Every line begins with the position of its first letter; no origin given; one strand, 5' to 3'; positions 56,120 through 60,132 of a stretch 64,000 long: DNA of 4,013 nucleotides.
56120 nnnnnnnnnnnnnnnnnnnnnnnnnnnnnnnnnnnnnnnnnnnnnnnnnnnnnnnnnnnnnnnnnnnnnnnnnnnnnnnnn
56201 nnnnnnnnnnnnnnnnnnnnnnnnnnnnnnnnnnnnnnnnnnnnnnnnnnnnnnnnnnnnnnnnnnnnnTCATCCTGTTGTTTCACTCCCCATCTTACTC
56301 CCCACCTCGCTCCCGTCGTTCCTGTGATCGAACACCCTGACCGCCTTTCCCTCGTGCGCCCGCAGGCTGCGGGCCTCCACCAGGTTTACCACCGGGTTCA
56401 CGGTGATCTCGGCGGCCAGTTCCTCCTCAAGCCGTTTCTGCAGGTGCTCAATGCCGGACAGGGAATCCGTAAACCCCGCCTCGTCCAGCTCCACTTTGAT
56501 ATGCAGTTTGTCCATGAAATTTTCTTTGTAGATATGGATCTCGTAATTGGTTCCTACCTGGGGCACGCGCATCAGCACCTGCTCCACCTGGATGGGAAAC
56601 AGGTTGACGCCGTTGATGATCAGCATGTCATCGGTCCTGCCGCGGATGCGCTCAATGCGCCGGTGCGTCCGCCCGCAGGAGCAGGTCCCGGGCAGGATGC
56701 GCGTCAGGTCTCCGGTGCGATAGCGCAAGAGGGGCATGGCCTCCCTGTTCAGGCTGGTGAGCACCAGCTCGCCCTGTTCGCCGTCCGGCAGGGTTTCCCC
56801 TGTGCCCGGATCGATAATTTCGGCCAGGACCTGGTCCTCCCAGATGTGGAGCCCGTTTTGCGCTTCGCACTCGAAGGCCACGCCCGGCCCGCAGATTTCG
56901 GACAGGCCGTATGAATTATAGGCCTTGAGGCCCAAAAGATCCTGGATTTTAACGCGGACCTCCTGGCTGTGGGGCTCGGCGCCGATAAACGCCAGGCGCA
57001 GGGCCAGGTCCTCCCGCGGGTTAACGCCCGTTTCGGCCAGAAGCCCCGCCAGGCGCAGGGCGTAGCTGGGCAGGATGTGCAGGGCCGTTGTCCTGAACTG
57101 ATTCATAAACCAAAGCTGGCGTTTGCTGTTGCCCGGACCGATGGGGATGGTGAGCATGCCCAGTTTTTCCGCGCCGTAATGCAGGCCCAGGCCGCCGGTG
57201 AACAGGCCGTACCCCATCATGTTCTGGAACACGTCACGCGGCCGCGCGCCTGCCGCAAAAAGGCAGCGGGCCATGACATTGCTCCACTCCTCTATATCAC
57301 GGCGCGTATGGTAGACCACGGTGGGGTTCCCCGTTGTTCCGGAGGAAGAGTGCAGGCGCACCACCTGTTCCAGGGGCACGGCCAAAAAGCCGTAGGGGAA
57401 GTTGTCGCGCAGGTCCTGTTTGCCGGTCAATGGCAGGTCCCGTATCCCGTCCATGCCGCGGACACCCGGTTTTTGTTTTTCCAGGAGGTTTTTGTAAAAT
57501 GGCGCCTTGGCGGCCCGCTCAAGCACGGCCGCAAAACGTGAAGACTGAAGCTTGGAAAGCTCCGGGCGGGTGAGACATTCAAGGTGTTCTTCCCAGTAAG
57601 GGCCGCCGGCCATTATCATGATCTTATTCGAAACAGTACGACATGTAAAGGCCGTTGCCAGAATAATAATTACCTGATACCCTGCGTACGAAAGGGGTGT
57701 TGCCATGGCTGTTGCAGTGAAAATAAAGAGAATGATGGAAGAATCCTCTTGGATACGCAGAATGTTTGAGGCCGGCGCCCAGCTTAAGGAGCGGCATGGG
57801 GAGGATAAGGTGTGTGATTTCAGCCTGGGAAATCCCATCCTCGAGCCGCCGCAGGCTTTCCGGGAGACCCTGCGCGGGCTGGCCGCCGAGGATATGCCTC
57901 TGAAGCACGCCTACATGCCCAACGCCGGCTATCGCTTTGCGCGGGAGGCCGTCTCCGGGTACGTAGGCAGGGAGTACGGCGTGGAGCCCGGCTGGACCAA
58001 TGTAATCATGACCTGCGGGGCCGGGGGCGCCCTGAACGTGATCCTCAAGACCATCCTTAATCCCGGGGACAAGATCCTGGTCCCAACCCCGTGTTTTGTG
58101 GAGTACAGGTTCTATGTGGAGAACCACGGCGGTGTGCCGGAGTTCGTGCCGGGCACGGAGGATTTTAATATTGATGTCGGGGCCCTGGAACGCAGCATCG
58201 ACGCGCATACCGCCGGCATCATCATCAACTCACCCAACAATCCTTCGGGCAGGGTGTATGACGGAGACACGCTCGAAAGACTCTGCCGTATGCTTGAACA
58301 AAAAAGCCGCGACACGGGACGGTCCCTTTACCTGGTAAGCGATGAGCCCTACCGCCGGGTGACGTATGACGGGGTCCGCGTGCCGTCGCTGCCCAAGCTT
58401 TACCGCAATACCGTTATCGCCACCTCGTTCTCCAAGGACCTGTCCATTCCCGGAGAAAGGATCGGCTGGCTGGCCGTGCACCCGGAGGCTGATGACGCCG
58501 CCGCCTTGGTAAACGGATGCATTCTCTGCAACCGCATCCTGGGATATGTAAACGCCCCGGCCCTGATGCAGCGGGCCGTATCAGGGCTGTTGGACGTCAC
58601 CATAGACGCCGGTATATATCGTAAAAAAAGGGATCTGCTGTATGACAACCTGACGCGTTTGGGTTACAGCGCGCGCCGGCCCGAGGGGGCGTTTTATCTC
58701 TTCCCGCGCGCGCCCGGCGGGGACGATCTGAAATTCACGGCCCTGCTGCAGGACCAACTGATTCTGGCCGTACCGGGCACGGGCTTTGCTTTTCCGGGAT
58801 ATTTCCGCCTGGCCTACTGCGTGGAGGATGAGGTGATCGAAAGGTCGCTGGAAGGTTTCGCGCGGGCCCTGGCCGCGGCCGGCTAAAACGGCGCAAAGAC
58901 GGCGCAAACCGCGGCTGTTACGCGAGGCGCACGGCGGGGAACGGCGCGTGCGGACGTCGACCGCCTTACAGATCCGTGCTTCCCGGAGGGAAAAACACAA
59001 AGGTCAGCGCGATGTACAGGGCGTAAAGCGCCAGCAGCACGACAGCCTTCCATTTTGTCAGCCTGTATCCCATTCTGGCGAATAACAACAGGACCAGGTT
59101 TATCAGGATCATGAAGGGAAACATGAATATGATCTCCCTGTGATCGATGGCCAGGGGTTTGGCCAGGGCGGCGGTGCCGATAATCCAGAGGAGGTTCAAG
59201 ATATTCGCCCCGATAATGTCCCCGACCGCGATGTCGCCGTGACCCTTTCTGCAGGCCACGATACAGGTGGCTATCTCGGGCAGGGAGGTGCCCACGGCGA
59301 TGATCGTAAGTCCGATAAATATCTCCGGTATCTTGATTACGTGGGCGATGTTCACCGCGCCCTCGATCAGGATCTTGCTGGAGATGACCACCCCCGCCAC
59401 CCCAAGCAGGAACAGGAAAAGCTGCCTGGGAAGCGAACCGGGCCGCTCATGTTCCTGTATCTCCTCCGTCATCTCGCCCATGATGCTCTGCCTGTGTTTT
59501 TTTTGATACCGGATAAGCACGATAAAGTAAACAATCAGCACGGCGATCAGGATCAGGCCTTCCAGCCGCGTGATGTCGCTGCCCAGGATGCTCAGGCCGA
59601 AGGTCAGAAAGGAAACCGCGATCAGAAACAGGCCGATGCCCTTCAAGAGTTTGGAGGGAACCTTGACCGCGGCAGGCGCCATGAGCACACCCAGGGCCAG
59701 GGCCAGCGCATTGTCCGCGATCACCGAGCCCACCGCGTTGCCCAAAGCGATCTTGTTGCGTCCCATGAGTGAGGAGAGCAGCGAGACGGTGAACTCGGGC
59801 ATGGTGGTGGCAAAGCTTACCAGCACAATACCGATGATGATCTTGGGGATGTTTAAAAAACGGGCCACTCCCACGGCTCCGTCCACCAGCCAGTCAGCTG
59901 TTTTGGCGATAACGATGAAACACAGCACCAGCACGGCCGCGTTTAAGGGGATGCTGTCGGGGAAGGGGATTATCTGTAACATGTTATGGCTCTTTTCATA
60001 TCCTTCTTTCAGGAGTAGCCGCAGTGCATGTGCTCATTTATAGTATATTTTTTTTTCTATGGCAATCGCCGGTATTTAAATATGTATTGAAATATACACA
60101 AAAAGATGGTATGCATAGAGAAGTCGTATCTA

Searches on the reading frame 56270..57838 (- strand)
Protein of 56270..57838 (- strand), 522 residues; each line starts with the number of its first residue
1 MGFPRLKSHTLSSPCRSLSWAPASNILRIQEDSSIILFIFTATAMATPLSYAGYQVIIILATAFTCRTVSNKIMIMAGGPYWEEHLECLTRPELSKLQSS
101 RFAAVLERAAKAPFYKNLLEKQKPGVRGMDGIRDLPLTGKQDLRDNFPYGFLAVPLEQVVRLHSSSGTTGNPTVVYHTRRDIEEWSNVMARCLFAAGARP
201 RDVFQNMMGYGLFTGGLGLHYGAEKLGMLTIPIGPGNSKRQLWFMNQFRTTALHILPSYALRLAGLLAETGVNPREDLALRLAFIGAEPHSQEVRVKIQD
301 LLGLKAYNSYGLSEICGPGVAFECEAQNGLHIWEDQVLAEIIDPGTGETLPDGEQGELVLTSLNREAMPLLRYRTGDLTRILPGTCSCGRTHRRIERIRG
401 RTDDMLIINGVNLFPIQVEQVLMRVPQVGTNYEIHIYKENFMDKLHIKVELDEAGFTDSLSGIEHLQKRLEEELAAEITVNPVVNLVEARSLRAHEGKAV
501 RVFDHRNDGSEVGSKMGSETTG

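Call 45: search_protein_families(library=pfam, proteins=[window:56270-57838:-], max_evalue=0.0001)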
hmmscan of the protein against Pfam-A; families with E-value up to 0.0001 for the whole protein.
window:56270-57838:- (522 aa): 2 families
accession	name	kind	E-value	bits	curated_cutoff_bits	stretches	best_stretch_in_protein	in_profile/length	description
PF14535.12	AMP-binding_C_2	-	6.5e-28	97.3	25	1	410-506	1-96/96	AMP-binding enzyme C-terminal domain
PF00501.34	AMP-binding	-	4.4e-16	59.1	29.9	1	156-361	161-375/384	AMP-binding enzyme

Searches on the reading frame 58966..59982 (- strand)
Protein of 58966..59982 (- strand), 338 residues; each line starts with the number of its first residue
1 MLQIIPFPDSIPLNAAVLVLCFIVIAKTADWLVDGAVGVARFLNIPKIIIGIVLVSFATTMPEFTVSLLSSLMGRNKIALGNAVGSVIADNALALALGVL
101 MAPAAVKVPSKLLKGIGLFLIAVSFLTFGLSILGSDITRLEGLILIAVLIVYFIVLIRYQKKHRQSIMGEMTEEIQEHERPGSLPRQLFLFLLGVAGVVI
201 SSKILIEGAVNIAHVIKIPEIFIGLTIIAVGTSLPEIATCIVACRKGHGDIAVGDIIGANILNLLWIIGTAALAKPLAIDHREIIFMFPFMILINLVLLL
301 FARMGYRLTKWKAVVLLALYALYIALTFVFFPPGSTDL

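Call 45: search_protein_families(library=pfam, proteins=[window:58966-59982:-], max_evalue=0.0001)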
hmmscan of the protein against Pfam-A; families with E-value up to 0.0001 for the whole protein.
window:58966-59982:- (338 aa): 1 family
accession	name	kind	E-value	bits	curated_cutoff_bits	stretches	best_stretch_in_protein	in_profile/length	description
PF01699.29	Na_Ca_ex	-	6.9e-53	179.1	24.9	2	188-328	3-150/151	Sodium/calcium exchanger protein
